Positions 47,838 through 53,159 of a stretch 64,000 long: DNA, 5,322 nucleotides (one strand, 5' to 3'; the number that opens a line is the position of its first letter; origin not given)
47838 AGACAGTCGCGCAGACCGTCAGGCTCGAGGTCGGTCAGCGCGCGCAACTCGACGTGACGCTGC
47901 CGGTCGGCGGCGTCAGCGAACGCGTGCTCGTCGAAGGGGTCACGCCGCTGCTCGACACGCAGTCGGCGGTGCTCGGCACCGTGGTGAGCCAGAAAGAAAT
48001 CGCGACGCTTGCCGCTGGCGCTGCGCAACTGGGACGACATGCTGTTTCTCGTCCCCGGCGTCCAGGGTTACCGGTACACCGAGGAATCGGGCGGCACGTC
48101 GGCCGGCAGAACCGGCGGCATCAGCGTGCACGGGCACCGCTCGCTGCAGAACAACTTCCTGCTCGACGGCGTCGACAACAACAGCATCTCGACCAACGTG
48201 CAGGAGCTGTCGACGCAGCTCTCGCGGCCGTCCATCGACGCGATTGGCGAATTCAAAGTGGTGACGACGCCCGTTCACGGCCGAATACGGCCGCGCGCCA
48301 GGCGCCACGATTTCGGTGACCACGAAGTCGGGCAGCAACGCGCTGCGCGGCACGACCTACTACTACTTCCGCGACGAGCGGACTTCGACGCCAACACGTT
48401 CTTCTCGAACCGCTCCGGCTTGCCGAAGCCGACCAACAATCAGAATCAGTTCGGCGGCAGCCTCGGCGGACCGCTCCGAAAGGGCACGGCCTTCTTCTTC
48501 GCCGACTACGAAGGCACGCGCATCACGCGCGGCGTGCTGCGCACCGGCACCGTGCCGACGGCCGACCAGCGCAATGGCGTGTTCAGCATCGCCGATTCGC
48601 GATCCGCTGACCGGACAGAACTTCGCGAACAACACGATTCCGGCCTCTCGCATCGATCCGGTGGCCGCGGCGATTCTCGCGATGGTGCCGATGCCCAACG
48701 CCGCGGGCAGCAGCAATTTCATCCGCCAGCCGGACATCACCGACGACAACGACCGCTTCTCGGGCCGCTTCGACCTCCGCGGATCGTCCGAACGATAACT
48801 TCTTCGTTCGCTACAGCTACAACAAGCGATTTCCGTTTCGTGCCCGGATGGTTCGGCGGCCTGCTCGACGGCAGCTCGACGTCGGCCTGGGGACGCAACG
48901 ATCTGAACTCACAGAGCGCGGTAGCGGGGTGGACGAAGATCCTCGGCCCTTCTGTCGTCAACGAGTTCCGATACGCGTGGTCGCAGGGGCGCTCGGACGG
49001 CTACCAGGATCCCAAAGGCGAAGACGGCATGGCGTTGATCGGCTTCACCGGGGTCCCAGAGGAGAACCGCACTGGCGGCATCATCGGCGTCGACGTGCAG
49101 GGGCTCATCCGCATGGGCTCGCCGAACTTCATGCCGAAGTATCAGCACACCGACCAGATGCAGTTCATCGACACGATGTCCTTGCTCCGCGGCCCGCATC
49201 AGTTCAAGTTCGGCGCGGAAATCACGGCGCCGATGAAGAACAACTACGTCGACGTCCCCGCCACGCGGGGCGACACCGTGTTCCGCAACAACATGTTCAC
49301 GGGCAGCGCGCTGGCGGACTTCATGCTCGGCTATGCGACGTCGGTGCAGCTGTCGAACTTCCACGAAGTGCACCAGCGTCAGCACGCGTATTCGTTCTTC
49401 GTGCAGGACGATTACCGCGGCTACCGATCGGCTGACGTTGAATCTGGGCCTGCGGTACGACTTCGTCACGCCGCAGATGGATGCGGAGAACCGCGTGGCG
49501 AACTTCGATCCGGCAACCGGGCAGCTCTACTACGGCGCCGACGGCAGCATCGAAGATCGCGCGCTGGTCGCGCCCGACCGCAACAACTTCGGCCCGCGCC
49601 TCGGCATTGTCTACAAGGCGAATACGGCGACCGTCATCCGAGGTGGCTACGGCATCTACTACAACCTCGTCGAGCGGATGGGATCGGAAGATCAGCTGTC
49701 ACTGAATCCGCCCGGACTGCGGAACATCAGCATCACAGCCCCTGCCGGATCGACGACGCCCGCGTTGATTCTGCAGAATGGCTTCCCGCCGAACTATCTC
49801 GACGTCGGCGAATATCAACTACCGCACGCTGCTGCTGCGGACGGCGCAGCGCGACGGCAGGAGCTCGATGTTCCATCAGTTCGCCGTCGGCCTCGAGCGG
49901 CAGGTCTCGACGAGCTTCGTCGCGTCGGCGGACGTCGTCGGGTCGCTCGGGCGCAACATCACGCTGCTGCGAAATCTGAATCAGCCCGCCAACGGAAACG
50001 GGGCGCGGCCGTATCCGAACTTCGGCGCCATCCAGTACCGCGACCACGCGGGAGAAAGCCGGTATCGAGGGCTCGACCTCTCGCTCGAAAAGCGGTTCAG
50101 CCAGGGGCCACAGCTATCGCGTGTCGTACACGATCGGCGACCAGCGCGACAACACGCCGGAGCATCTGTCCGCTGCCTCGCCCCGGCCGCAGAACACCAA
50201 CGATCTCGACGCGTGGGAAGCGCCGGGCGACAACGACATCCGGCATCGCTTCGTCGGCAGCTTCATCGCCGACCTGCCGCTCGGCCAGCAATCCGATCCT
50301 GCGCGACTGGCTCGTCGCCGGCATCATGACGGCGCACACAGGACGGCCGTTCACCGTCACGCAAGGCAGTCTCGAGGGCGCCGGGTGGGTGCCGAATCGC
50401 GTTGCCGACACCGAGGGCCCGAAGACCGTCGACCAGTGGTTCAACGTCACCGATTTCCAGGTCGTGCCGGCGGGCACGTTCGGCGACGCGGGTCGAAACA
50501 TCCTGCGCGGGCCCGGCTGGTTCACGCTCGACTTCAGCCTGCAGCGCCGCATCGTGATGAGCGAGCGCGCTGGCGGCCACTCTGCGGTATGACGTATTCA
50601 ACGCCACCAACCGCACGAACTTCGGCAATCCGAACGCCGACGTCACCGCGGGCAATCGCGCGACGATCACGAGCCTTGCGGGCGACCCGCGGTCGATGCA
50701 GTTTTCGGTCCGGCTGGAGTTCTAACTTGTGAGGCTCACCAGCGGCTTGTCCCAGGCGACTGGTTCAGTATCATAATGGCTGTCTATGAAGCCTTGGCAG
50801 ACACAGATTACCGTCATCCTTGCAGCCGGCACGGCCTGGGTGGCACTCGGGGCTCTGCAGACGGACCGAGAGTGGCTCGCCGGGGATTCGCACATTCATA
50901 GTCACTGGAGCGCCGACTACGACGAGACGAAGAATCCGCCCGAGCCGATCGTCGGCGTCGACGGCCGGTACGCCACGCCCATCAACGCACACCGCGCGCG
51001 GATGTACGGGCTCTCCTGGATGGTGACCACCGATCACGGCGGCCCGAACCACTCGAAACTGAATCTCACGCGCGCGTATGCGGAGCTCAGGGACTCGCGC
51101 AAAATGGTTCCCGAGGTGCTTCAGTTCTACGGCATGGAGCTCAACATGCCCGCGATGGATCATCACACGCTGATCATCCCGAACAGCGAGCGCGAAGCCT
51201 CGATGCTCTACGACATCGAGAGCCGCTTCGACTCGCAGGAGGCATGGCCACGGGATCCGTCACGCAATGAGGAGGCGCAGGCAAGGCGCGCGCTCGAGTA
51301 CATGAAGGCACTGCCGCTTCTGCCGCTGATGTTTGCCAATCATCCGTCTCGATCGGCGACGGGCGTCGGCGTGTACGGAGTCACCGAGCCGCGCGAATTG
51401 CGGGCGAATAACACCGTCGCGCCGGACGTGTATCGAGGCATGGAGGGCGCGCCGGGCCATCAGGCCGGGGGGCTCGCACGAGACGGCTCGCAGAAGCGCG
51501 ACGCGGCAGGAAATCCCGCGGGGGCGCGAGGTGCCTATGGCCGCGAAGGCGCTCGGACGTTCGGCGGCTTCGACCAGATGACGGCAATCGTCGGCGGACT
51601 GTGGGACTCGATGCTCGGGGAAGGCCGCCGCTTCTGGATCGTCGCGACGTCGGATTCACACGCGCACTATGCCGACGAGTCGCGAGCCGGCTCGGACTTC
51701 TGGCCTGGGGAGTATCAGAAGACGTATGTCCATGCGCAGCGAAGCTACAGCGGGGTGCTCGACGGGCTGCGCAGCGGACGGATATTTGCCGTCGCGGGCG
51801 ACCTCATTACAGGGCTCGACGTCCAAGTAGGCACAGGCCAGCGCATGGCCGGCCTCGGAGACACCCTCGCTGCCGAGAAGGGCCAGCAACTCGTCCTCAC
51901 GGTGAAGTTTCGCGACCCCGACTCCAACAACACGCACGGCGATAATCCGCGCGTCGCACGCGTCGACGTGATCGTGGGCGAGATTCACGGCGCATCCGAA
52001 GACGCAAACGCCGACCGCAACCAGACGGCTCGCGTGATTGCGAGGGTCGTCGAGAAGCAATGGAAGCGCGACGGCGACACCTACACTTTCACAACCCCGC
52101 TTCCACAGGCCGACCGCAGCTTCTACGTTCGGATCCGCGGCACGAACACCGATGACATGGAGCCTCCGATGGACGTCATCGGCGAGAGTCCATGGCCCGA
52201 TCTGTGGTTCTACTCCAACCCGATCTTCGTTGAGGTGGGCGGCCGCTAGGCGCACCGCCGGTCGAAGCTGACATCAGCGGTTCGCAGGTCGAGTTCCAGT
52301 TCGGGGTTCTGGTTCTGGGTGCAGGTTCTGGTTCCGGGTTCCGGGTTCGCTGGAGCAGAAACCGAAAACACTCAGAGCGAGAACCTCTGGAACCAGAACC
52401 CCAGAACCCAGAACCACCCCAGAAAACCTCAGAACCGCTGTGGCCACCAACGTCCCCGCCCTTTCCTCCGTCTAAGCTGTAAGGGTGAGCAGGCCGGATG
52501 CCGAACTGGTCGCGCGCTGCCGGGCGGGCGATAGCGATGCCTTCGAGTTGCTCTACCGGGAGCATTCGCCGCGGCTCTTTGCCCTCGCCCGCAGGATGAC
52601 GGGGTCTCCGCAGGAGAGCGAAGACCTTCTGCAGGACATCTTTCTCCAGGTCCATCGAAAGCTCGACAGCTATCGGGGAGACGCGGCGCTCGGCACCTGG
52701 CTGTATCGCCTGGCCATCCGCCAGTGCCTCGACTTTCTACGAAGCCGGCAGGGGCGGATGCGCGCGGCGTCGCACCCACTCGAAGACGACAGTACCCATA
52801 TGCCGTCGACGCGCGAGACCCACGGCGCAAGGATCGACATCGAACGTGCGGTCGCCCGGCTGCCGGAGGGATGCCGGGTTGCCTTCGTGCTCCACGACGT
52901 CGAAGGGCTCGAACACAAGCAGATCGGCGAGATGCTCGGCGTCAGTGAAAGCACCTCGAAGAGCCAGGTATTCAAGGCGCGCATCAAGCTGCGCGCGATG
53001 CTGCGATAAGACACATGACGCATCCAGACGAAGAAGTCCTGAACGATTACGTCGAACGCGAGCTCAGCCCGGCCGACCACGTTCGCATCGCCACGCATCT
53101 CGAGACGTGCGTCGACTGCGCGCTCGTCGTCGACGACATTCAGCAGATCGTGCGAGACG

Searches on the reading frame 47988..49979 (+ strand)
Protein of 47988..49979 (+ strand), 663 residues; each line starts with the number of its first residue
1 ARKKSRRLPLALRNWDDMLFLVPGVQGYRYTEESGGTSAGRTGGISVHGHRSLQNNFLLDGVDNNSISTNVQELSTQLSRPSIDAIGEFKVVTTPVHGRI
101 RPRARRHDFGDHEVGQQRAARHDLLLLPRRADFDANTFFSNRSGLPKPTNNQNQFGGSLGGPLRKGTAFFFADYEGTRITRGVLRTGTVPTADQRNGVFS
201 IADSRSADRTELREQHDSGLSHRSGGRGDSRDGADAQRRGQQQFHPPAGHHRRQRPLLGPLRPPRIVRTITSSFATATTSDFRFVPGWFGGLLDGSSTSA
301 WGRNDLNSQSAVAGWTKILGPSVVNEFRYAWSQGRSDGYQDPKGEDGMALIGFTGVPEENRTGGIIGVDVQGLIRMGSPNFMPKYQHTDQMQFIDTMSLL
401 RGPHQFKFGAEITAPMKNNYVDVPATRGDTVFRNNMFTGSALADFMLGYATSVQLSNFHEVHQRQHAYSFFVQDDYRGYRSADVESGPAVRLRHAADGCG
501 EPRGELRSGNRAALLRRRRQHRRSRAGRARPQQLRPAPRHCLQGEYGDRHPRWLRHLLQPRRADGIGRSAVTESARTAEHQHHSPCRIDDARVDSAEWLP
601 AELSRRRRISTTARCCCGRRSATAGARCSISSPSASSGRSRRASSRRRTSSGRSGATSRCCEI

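Call 63: search_protein_families(library=pfam, proteins=[window:47988-49979:+], max_evalue=0.0001)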
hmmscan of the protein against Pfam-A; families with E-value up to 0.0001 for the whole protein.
window:47988-49979:+ (663 aa): 1 family
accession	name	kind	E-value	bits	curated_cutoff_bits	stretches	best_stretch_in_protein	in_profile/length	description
PF25183.1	OMP_b-brl_4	-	3e-55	188.4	30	2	286-477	185-377/838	Outer membrane beta barrel domain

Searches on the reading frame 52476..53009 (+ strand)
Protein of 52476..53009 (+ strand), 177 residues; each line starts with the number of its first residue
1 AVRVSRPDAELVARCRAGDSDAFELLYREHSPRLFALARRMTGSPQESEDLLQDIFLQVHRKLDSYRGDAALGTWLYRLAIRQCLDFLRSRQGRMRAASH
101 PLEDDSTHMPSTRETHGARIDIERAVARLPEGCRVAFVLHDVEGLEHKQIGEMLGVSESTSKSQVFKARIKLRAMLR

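Call 63: search_protein_families(library=pfam, proteins=[window:52476-53009:+], max_evalue=0.0001)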
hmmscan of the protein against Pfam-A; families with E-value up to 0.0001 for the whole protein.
window:52476-53009:+ (177 aa): 3 families
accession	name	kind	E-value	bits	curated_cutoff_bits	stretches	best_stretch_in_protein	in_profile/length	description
PF04542.20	Sigma70_r2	-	5.9e-20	71.3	24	1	26-92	1-69/71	Sigma-70 region 2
PF08281.18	Sigma70_r4_2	-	5.1e-16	58.5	25.7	1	121-172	3-54/54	Sigma-70, region 4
PF04545.22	Sigma70_r4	-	6.5e-07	29.2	24.1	1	126-174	2-50/50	Sigma-70, region 4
